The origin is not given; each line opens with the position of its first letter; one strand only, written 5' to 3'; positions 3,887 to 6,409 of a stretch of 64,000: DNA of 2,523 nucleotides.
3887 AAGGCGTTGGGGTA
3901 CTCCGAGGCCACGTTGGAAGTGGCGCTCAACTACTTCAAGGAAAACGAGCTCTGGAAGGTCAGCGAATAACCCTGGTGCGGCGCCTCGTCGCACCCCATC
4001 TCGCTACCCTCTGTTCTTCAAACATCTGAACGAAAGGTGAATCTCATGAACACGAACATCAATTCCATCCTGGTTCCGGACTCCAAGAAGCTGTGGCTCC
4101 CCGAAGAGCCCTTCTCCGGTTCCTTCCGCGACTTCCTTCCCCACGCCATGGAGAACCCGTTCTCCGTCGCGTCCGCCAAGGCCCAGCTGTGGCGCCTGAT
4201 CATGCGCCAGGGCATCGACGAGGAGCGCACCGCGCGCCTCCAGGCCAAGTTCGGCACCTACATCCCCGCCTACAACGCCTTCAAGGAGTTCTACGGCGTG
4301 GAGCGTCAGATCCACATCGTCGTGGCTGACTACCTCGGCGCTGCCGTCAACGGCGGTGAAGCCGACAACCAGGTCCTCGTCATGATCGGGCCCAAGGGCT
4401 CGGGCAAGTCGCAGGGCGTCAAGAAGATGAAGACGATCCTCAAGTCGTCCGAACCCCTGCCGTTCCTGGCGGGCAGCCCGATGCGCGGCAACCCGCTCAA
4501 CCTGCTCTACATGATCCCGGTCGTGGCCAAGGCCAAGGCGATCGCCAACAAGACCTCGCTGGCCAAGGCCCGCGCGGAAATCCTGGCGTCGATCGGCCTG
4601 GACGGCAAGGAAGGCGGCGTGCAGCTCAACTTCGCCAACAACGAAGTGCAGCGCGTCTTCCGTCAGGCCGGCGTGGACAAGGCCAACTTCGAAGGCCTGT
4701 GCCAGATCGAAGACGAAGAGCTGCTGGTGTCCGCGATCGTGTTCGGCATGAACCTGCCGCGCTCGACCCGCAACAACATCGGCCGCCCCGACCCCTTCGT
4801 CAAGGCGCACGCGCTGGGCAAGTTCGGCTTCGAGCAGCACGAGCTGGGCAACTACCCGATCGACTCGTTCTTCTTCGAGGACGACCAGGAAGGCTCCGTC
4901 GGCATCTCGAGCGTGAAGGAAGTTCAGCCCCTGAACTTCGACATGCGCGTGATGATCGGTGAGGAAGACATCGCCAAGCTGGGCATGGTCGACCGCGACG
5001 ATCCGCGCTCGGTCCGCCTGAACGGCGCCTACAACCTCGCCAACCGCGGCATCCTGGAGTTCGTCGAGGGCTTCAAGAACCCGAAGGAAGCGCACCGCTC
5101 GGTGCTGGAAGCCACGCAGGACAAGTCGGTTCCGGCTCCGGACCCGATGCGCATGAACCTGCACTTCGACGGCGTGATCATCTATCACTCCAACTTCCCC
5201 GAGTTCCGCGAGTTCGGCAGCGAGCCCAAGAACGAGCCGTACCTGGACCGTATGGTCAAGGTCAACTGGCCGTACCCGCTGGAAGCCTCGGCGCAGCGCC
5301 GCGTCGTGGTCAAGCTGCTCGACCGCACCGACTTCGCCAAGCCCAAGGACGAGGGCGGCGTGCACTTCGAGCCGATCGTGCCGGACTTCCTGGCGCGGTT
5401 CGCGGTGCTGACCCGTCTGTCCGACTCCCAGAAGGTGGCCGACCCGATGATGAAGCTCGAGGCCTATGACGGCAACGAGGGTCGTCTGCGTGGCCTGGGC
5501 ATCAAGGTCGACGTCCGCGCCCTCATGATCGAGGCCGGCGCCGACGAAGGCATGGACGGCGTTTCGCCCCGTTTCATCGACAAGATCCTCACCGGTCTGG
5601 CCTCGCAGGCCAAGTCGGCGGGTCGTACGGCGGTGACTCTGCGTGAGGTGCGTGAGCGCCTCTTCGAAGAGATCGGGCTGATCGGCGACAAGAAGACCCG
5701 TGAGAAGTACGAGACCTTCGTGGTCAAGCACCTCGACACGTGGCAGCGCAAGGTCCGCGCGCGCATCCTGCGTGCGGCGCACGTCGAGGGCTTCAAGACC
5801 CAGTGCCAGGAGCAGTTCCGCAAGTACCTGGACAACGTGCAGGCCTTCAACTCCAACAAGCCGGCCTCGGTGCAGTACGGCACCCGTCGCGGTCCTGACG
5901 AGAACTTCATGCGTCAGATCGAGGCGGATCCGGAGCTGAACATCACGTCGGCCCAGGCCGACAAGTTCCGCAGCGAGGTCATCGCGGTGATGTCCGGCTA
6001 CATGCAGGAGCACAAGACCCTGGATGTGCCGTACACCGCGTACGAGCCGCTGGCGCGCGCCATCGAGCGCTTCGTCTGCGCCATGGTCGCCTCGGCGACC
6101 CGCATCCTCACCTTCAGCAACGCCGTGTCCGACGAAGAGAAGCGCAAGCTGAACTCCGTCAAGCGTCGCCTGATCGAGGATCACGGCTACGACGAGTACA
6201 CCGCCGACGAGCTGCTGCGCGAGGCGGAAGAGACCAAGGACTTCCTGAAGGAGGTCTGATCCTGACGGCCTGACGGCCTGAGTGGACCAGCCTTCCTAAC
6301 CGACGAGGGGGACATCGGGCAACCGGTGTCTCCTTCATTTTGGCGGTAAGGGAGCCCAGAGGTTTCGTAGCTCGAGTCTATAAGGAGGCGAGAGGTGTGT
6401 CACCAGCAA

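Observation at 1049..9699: PrkA-YeaH-SpoVR cluster carries an extra, divergent PrkA paralog in tandem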

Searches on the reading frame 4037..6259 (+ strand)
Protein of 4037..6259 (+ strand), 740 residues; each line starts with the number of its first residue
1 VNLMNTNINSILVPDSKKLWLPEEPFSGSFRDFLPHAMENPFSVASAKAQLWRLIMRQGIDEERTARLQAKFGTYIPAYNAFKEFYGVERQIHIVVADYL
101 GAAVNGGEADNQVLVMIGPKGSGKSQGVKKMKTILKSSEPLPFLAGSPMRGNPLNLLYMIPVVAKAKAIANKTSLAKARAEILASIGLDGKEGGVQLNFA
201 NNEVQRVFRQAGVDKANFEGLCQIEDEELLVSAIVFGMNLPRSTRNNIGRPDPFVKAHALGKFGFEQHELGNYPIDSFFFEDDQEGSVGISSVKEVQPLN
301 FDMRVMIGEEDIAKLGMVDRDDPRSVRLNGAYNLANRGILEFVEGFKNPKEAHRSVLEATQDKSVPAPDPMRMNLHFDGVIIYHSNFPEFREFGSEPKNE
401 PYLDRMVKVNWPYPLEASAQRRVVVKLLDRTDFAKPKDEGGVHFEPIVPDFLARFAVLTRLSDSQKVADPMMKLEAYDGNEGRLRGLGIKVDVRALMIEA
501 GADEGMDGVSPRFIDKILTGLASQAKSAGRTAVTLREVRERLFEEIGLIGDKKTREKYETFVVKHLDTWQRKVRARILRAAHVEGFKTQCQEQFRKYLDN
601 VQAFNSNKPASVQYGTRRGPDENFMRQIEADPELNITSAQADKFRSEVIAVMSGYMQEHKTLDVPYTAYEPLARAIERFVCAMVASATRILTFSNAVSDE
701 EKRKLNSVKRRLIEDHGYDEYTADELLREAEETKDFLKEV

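Call 7: search_protein_families(library=pfam, proteins=[window:4037-6259:+], max_evalue=0.01)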
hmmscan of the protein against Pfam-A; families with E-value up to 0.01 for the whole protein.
window:4037-6259:+ (740 aa): 3 families
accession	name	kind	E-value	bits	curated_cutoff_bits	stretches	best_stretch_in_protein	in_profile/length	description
PF08298.17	AAA_PrkA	-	1.9e-61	208.6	25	2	286-467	183-357/358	PrkA AAA domain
PF06798.17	PrkA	-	3.9e-39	135.3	25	1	471-727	1-253/255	PrkA serine protein kinase C-terminal domain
PF13191.12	AAA_16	-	0.005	17.8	32.6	0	84-187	1-103/167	AAA ATPase domain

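Call 8: search_protein_families(library=ncbifam, proteins=[window:4037-6259:+], max_evalue=0.01)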
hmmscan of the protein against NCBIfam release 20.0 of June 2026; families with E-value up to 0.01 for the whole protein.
window:4037-6259:+ (740 aa): 1 family
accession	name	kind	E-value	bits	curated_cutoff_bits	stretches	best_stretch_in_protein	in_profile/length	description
NF011999.0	PRK15455.1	equivalog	5.9e-58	196.9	576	2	288-720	207-627/644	PrkA family serine protein kinase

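Call 13: search_solved_structures(query=window:4037-6259:+, max_evalue=1)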
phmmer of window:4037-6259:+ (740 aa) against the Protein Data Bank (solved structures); distinct sequences matched with E-value up to 1: 2.
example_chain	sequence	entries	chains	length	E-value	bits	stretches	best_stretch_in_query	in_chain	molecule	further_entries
9xip_A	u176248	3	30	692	1.2e-44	156.3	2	285-728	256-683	Serine protein kinase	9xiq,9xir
3hri_A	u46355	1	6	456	0.13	14.1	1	166-227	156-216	Histidyl-tRNA synthetase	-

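Call 27: search_solved_structures(query=window:4037-6259:+, max_evalue=1e-10, show_alignments=1)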
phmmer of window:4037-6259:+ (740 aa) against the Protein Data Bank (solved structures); distinct sequences matched with E-value up to 1e-10: 1.
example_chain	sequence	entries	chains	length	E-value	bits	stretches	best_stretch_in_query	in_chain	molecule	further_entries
9xip_A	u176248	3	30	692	1.2e-44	156.3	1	285-728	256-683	Serine protein kinase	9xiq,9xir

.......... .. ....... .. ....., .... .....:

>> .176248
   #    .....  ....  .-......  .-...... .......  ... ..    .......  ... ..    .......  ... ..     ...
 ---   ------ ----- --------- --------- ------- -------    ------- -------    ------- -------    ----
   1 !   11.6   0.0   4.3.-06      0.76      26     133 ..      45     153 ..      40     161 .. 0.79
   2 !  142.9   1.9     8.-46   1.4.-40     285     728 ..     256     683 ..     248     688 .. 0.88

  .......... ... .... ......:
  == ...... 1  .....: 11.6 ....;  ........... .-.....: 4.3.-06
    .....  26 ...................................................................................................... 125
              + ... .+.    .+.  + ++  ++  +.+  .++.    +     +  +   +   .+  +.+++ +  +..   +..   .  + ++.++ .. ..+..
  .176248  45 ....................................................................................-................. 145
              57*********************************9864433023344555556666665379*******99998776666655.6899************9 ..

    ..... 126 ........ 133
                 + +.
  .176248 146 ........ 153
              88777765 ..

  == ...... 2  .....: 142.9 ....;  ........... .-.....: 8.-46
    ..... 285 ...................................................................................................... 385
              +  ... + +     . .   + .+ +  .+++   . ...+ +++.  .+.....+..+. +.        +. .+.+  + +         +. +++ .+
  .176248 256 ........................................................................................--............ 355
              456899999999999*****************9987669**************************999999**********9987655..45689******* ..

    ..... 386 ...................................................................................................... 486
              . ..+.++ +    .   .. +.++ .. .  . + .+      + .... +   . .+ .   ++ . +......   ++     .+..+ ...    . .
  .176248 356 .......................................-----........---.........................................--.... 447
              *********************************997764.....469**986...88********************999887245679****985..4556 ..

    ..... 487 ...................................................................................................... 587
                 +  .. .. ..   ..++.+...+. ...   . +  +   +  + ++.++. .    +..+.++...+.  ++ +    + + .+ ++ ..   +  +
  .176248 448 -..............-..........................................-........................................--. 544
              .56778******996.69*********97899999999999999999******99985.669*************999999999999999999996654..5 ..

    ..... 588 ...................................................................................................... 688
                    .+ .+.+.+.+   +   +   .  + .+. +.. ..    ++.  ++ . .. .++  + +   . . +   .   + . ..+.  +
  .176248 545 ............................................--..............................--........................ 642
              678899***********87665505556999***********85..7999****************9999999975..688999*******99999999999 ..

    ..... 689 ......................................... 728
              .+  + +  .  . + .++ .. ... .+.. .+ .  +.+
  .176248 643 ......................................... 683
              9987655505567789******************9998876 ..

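Call 48: find_homologous_proteins(query=window:4046-6259:+, max_evalue=1e-20)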
Query window:4046-6259:+ (737 aa): 44 proteins with E <= 1e-20 among 8000 candidates.
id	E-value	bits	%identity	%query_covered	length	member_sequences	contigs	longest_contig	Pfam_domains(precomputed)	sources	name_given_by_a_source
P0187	0.0e+0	1660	100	100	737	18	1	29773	PF06798.18,PF08298.18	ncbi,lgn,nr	ncbi:MAG: hypothetical protein K2X70_09540 [Candidatus Obscuribacterales bacterium]|nr:hypothetical 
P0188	0.0e+0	1501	89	100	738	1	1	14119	PF06798.18,PF08298.18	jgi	jgi:serine protein kinase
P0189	0.0e+0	1415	83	100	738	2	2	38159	PF06798.18,PF08298.18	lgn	-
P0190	0.0e+0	1374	81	100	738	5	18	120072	PF06798.18,PF08298.18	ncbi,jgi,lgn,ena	jgi:predicted Ser/Thr protein kinase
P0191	9.0e-290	982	62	98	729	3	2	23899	PF06798.18,PF08298.18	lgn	-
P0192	1.4e-288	978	61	100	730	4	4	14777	PF06798.18,PF08298.18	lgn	-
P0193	3.9e-288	976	62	98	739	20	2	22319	PF06798.18,PF08298.18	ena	-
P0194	2.5e-286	970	60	100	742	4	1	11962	PF06798.18,PF08298.18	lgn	-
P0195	5.4e-280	949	59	100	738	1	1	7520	PF06798.18,PF08298.18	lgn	-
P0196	3.1e-266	904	58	100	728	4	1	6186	PF06798.18,PF08298.18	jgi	jgi:serine protein kinase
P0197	1.1e-262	892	58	100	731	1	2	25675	PF06798.18,PF08298.18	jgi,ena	-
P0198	2.6e-253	861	56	99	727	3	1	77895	PF06798.18,PF08298.18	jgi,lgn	jgi:serine protein kinase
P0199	1.3e-250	852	55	98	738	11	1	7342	PF06798.18,PF08298.18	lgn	-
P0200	5.0e-250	850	55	99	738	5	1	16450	PF06798.18,PF08298.18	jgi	jgi:predicted Ser/Thr protein kinase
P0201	1.2e-249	849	55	99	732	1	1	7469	PF06798.18,PF08298.18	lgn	-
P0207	1.1e-183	631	45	97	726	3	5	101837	PF06798.18,PF08298.18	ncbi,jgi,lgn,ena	jgi:serine protein kinase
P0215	4.9e-171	589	42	98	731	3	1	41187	PF06798.18,PF08298.18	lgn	-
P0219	1.5e-44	171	28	59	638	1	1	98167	PF06798.18,PF08298.18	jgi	jgi:serine protein kinase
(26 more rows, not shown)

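Call 49: find_encoding_contigs(protein=P0207, flank=9000, max_places=1)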
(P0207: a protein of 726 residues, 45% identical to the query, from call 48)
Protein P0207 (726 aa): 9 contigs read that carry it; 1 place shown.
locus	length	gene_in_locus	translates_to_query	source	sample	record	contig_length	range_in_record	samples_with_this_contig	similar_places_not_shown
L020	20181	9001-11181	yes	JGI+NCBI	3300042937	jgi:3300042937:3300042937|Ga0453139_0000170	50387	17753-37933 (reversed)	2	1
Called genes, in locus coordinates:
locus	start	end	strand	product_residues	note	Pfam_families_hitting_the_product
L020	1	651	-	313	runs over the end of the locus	-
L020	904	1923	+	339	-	PF00294:PfkB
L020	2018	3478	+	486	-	PF01833:TIG (faint)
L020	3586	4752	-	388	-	PF01946:Thi4, PF01266:DAO, PF13450:NAD_binding_8 (weak)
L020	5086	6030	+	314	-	PF03462:PCRF, PF00472:RF-1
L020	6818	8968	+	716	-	PF08298:AAA_PrkA, PF06798:PrkA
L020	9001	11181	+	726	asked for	PF08298:AAA_PrkA, PF06798:PrkA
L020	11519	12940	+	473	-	PF04285:DUF444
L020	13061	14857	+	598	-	PF04293:SpoVR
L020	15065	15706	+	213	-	-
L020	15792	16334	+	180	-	-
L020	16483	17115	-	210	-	-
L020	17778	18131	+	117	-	-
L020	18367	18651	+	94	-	-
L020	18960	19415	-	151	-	PF08211:dCMP_cyt_deam_2 (weak), PF00383:dCMP_cyt_deam_1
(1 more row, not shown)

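Call 50: find_encoding_contigs(protein=P0215, flank=9000, max_places=1)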
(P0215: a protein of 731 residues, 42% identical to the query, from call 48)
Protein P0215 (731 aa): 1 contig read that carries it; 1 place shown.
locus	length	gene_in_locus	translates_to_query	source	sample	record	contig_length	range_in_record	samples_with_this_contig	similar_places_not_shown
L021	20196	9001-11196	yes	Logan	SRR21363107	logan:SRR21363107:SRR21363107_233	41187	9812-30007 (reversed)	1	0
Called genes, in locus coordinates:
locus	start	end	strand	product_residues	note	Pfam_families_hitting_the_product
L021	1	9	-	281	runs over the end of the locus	PF00484:Pro_CA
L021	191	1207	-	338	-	-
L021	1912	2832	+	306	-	PF01411:tRNA-synt_2c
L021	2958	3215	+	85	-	-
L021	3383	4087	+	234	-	-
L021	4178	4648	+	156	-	-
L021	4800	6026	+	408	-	PF00587:tRNA-synt_2b, PF03129:HGTP_anticodon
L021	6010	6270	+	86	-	-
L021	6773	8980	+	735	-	PF08298:AAA_PrkA, PF06798:PrkA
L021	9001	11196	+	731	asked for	PF08298:AAA_PrkA, PF06798:PrkA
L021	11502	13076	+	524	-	PF04285:DUF444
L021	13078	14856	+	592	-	PF04293:SpoVR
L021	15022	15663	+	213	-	-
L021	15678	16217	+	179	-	PF09394:Inhibitor_I42 (faint)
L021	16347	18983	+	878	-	PF17900:Peptidase_M1_N, PF01433:Peptidase_M1, PF11838:ERAP1_C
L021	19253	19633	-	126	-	-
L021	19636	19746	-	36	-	-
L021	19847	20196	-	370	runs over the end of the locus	PF01409:tRNA-synt_2d, PF03147:FDX-ACB (weak)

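Call 51: find_encoding_contigs(protein=P0219, flank=9000, max_places=1)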
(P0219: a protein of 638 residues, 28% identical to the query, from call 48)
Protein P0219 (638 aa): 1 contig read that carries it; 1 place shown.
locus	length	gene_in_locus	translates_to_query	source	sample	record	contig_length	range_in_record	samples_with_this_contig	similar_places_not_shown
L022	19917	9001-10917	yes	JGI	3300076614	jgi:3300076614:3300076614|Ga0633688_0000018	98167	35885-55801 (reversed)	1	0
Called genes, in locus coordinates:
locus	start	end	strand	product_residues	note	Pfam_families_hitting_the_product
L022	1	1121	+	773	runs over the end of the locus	PF07244:POTRA, PF08479:POTRA_2 (weak), PF07244:POTRA, PF01103:Omp85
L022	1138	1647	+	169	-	PF03938:OmpH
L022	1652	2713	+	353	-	PF04613:LpxD, PF25087:GMPPB_C (weak), PF25084:LbH_EIF2B (weak), PF14602:Hexapep_2 (faint), PF00132:Hexapep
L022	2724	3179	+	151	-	PF22817:ApeP-like, PF07977:FabA, PF22818:ApeI-like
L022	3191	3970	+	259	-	PF00132:Hexapep (weak), PF25084:LbH_EIF2B (faint), PF25087:GMPPB_C (weak), PF00132:Hexapep, PF13720:Acetyltransf_11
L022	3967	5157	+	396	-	PF02684:LpxB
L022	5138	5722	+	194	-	PF01351:RNase_HII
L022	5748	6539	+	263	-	PF22435:MRM3-like_sub_bind, PF00588:SpoU_methylase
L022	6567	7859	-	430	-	PF01180:DHO_dh (faint), PF03060:NMO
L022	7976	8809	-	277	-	PF03618:Kinase-PPPase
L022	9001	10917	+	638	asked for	PF08298:AAA_PrkA, PF06798:PrkA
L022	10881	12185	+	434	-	PF04285:DUF444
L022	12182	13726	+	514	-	PF04293:SpoVR, PF24755:SpoVR_C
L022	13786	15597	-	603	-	PF00672:HAMP, PF00015:MCPsignal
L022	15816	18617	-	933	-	PF00311:PEPcase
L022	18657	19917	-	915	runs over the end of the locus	PF01565:FAD_binding_4, PF02913:FAD-oxidase_C, PF00037:Fer4 (faint), PF12838:Fer4_7, PF13183:Fer4_8, PF13187:Fer4_9 (weak), PF13484:Fer4_16 (weak), PF13534:Fer4_17, +3 more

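Call 52: search_dna_similar(query=window:4046-6259:+, collection=plasmids, mode=protein, max_evalue=0.00001, max_rows=60)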
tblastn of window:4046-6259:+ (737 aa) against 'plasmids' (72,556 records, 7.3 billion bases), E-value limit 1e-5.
Records with a match: 75; places in all: 75; records where one place covers at least 80% of the query: 3.
Best place of each record, by identity: <60% 75.
By first word of the organism name: Sphingobium 12; Ensifer 9; Mesorhizobium 8; Sinorhizobium 7; Rhizobium 6; Cupriavidus 4; Klebsiella 4; Shinella 4; Escherichia 4; Bacillus 3; and 13 more.
By predicted mobility (MOB-suite, as given by PLSDB): non-mobilizable 66; conjugative 5; mobilizable 4.
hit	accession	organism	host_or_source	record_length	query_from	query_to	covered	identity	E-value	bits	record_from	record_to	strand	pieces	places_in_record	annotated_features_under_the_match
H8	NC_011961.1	Thermomicrobium roseum DSM 5159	-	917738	23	725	95%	27.6%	8e-54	209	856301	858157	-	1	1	PrkA family serine protein kinase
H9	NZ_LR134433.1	Legionella adelaidensis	environmental,Cooling tower water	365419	26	715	74%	29.5%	6e-30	195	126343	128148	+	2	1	PrkA family serine protein kinase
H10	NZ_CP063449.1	Novosphingobium sp. ES2-1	mixed culture,activated sludge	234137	26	717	77%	28.5%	5e-29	191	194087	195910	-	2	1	PrkA family serine protein kinase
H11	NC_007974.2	Cupriavidus metallidurans CH34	-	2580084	26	715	82%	26.6%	3e-26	188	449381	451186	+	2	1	none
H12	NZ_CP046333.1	Cupriavidus metallidurans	sedimentation pond in a zinc factory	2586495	26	715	82%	26.6%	3e-26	188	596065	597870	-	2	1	none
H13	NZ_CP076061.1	Cupriavidus sp. EM10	Pure-cultured cell,sewage water sludge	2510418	26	715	76%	27.3%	1e-26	187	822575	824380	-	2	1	none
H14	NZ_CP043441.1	Cupriavidus campinensis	cell culture,soil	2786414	26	715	76%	27.2%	7e-26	185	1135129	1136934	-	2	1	none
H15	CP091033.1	Sinorhizobium sp. B11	soybean,TY,soil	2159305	26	717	75%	27.3%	1e-28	188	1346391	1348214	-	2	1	PrkA family serine protein kinase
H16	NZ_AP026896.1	Aeromonas caviae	Microbe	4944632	26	715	72%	27.3%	7e-25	179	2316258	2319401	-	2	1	none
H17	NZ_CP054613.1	Paenibacillus cellulosilyticus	cell culture,soil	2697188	281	725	60%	29.8%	3e-41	171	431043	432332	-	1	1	none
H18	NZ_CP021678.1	Bacillus licheniformis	cell culture,food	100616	272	725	62%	29.1%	6e-39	163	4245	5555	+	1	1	prkA: serine/threonine protein kinase PrkA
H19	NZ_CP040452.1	Halomonas sp. PA16-9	-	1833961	26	595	57%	31.3%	2e-21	189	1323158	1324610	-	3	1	none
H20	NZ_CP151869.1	Bacillus thuringiensis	tobacco,mixed culture,leaves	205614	272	725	62%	28.9%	2e-37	159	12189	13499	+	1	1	PrkA family serine protein kinase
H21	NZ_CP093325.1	Bacillus sp. N5-665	whole organism,peat soil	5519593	272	725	62%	28.9%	2e-37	158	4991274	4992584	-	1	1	none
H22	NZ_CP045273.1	Priestia megaterium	pure culture,Paper surface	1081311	26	555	72%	22.9%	1e-11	76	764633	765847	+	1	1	none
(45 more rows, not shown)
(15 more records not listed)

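Call 82: search_protein_families(library=pfam, proteins=[L021:15022-15663:+, L021:15678-16217:+], max_evalue=0.1)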
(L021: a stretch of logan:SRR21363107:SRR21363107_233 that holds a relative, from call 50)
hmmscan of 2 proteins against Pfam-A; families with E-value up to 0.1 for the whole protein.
L021:15022-15663:+ (213 aa): 0 families

L021:15678-16217:+ (179 aa): 3 families
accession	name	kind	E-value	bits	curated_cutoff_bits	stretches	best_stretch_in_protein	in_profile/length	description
PF09394.16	Inhibitor_I42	-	1.9e-05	25.3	27.2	1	80-149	2-74/91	Chagasin family peptidase inhibitor I42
PF12773.13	DZR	-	0.017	15.7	27.3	1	18-52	1-36/45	Double zinc ribbon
PF18073.7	Zn_ribbon_LapB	-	0.066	13.3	25.7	1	17-37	2-21/28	Rubredoxin metal binding domain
